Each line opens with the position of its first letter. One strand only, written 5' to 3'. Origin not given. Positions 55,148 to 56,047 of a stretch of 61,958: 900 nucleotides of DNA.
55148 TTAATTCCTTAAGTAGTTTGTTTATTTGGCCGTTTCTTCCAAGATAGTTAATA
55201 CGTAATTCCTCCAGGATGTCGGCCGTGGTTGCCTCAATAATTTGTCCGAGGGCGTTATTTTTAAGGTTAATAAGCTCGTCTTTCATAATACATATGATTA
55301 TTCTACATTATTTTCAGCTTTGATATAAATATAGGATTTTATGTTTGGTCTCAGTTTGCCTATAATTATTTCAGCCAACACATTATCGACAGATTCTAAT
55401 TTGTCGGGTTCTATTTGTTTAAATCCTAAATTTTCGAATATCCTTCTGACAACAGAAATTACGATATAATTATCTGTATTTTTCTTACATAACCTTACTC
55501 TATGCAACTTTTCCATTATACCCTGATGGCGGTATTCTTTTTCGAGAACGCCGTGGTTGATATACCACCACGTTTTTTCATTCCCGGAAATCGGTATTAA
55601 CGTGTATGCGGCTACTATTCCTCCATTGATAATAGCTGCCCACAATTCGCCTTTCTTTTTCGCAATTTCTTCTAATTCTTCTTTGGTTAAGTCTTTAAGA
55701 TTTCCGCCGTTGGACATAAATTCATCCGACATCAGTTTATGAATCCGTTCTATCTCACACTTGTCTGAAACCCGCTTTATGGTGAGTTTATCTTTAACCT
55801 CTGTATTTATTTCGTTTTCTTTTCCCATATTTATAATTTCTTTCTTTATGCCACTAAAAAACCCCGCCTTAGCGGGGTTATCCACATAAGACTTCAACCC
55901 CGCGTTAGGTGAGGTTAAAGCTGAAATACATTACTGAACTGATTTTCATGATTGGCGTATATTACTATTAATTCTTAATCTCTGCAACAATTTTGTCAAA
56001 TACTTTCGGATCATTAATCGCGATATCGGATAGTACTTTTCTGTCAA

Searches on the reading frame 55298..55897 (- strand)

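Call 19: search_protein_families(library=pfam, proteins=[window:55298-55897:-], max_evalue=0.001)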
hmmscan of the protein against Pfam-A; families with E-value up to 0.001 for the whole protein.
window:55298-55897:- (199 aa): 1 family
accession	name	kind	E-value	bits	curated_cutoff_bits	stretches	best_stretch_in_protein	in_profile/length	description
PF13508.13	Acetyltransf_7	-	0.00027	21.7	27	1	82-160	2-83/84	Acetyltransferase (GNAT) domain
